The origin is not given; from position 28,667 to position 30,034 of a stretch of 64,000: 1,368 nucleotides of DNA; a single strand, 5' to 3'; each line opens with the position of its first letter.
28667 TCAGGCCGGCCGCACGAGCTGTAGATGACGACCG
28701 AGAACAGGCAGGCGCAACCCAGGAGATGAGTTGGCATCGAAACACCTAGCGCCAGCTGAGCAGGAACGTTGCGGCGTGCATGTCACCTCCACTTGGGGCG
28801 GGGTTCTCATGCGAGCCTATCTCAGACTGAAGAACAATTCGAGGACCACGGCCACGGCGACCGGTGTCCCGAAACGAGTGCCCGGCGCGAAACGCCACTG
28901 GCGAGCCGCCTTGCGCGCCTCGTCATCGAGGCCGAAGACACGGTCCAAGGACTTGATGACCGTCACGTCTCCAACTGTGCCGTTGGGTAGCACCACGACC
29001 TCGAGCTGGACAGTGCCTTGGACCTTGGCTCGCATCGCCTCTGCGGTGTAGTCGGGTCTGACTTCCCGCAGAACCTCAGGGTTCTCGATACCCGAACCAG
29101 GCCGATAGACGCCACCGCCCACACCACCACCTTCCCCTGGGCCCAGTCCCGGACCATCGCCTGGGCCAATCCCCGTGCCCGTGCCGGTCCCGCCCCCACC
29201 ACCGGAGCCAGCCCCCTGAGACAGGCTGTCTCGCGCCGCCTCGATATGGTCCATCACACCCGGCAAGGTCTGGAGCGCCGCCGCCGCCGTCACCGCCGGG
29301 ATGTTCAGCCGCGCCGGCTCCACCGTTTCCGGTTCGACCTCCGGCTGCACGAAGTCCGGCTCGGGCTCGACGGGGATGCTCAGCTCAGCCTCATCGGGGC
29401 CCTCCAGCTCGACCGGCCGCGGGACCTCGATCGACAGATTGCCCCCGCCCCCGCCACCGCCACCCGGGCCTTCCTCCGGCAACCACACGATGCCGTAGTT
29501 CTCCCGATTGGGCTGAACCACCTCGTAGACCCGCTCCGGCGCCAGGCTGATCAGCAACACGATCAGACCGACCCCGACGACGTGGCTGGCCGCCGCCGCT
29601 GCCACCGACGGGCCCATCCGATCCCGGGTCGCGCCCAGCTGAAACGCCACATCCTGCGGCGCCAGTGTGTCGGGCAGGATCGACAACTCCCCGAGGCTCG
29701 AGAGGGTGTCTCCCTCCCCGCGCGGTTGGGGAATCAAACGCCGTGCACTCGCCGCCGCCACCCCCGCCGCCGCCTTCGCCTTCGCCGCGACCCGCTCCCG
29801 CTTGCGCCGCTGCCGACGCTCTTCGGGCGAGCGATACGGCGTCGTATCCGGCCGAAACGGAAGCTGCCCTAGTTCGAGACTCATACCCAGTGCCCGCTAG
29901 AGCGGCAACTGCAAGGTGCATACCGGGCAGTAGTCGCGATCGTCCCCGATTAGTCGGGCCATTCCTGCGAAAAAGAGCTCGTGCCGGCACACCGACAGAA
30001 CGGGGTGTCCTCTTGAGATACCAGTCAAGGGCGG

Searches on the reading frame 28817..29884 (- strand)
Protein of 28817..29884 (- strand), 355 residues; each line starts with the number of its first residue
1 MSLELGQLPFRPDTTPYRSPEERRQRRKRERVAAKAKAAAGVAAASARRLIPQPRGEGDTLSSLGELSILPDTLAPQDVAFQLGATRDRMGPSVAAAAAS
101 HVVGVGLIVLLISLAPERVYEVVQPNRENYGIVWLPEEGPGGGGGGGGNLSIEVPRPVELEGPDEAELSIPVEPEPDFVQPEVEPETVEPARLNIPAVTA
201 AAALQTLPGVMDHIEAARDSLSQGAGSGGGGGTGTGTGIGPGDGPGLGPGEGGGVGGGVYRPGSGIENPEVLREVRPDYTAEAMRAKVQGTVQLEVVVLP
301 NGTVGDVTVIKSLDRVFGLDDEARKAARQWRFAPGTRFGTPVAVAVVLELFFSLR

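Call 75: search_protein_families(library=pfam, proteins=[window:28817-29884:-], max_evalue=0.001)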
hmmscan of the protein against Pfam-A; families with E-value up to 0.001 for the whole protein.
window:28817-29884:- (355 aa): 1 family
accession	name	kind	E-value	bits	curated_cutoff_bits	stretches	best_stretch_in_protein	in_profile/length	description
PF03544.19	TonB_C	-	4.5e-16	59.5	24.6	1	276-353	2-78/79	Gram-negative bacterial TonB protein C-terminal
